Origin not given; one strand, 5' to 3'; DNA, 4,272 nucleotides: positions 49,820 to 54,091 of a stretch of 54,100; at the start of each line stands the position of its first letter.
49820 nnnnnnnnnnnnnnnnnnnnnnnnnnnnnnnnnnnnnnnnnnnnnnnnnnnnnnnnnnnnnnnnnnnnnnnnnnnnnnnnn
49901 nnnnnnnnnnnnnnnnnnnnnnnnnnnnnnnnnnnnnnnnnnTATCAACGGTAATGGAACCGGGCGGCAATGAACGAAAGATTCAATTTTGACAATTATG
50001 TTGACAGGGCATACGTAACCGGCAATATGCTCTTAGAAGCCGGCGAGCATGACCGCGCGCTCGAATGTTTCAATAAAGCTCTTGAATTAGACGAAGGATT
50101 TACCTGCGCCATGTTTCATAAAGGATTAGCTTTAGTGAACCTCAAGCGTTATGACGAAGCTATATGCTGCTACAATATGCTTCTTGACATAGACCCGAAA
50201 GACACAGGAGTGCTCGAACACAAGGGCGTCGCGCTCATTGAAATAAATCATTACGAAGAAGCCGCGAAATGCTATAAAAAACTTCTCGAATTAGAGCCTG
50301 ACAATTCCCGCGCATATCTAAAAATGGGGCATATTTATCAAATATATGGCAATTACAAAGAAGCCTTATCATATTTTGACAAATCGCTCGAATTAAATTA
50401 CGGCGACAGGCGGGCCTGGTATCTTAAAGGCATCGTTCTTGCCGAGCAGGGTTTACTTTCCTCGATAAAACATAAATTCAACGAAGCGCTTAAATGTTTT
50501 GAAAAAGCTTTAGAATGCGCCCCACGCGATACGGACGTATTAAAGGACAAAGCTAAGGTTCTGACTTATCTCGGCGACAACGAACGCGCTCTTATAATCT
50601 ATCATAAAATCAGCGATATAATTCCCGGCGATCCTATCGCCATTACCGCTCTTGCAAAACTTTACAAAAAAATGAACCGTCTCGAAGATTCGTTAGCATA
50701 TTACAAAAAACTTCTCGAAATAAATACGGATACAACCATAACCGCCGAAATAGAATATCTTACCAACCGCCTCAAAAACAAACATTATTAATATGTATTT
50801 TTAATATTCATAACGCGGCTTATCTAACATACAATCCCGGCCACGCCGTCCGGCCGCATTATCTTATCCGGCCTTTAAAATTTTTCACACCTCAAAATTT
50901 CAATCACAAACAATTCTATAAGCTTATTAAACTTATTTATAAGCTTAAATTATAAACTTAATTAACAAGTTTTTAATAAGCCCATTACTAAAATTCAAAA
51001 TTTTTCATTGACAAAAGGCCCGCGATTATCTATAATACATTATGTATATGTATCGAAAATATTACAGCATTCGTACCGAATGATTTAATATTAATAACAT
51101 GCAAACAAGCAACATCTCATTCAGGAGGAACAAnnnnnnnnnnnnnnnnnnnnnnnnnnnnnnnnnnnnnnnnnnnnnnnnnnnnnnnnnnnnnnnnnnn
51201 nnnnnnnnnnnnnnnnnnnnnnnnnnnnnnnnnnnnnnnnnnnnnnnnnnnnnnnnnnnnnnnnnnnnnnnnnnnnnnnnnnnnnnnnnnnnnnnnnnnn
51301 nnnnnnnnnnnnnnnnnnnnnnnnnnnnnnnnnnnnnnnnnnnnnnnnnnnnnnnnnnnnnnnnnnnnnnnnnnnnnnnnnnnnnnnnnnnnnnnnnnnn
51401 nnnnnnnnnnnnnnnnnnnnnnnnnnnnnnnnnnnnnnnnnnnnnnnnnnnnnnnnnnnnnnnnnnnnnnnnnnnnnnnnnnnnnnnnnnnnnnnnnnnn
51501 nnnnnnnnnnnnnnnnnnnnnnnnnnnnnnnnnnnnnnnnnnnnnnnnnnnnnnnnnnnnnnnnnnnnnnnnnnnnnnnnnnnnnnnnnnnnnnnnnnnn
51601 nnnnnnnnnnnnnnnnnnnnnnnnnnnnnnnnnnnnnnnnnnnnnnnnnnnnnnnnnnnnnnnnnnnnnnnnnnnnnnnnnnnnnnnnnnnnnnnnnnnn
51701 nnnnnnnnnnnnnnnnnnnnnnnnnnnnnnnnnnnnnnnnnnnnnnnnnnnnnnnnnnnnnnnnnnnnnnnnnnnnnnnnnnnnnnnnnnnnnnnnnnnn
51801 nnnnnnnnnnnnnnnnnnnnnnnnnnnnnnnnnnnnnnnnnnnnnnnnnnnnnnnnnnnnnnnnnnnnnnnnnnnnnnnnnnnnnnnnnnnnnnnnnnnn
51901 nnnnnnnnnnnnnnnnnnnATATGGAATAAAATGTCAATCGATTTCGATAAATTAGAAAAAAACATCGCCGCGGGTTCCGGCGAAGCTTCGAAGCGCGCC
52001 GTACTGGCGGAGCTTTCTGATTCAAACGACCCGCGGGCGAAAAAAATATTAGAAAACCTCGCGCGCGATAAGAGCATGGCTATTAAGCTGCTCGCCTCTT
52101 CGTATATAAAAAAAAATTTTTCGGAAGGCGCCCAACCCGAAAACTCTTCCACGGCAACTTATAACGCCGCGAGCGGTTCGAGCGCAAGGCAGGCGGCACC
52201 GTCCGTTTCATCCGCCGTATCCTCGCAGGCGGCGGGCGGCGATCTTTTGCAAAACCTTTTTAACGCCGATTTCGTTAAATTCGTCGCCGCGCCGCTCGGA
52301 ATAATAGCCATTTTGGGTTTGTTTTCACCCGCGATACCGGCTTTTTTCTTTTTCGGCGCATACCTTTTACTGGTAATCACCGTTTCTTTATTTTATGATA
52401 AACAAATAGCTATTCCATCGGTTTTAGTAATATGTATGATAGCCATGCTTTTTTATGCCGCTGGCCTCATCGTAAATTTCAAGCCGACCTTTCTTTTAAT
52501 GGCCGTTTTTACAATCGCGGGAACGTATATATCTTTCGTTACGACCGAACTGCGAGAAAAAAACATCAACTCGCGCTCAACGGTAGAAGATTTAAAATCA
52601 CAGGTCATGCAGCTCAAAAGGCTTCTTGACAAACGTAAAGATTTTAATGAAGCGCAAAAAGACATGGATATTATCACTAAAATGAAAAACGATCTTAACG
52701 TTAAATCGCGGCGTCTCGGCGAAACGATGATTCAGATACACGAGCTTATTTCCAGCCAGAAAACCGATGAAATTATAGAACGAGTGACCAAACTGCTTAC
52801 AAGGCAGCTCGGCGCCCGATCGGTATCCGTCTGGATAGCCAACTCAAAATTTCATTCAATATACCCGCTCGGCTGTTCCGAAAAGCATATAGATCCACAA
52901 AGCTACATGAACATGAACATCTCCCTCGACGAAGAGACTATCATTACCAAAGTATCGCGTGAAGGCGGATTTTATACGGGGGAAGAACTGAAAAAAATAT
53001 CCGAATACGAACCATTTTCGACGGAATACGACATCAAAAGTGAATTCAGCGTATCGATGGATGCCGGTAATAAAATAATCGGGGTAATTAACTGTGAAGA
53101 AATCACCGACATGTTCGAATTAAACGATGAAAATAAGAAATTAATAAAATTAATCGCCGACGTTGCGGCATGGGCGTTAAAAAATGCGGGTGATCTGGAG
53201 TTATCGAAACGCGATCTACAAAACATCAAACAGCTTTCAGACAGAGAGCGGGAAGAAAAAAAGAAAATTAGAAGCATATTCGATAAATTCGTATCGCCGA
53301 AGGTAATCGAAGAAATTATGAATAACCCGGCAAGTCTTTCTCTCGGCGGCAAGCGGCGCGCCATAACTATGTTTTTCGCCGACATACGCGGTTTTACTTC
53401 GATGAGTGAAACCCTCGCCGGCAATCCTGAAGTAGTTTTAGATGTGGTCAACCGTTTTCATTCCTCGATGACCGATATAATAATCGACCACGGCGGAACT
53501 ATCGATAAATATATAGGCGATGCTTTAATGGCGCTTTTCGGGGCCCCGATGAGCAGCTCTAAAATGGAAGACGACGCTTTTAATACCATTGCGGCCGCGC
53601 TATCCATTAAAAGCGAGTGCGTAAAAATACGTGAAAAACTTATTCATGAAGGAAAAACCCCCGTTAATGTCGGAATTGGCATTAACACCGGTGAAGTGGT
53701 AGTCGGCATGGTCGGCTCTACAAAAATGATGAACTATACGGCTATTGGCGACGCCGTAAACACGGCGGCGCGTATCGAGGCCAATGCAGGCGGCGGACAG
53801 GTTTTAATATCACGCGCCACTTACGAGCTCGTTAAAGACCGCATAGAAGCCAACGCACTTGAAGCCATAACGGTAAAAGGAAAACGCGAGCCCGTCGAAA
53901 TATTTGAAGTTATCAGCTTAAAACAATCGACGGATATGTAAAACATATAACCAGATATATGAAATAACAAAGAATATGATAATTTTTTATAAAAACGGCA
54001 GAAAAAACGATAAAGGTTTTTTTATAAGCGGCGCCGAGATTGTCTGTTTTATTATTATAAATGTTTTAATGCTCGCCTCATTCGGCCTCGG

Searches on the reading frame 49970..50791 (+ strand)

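Call 67: search_protein_families(library=pfam, proteins=[window:49970-50791:+], max_evalue=0.001)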
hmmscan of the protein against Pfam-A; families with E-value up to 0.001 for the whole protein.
window:49970-50791:+ (273 aa): 31 families (the best 25 are shown)
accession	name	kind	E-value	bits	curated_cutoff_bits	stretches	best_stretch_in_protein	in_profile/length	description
PF07719.23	TPR_2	-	1.1e-37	125.4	27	3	82-112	4-34/34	Tetratricopeptide repeat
PF00515.34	TPR_1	-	2.4e-37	125.7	27.8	4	114-143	2-31/34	Tetratricopeptide repeat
PF13181.12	TPR_8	-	5.9e-29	98.2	25.7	3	84-112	6-34/34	Tetratricopeptide repeat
PF13431.12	TPR_17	-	1.6e-25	87.6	24.4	1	101-133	1-33/34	Tetratricopeptide repeat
PF13414.12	TPR_11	-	2.8e-25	88.2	26.8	1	88-124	3-39/42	TPR repeat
PF14559.12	TPR_19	-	1.1e-24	87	25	3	94-153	6-65/68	Tetratricopeptide repeat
PF13432.12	TPR_16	-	1.8e-24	86.2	32.7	2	18-78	4-64/65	Tetratricopeptide repeat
PF13428.12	TPR_14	-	7e-24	82.3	23.5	0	114-154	2-42/44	Tetratricopeptide repeat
PF13424.12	TPR_12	-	3.4e-21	75.7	30.1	2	114-184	4-75/77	Tetratricopeptide repeat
PF13176.12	TPR_7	-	3.6e-19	67.6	27.9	0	224-254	1-31/36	Tetratricopeptide repeat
PF13371.12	TPR_9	-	2.5e-15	56.7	35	1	56-115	6-65/73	Tetratricopeptide repeat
PF12895.13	ANAPC3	-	3.6e-14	53.2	27.2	2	12-67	24-78/82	Anaphase-promoting complex, cyclosome, subunit 3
PF13374.12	TPR_10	-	3.5e-12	46.4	27.5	0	226-251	6-31/42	Tetratricopeptide repeat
PF13174.12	TPR_6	-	4.8e-12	46.1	26.3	0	47-77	2-32/33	Tetratricopeptide repeat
PF23914.1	TPR_CcmH_CycH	-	5.8e-12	46.2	42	1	168-251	64-150/158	Cytochrome c-type biogenesis protein H TPR domain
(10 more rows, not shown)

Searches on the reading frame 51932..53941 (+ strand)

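Call 67: search_protein_families(library=pfam, proteins=[window:51932-53941:+], max_evalue=0.001)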
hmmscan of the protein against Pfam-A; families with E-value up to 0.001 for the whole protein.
window:51932-53941:+ (669 aa): 2 families
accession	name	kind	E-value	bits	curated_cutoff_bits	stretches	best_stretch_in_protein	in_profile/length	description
PF00211.25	Guanylate_cyc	-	3.9e-29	102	21.9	1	477-653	8-175/183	Adenylate and Guanylate cyclase catalytic domain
PF01590.32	GAF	-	0.00014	22.8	22.4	1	279-416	3-133/133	GAF domain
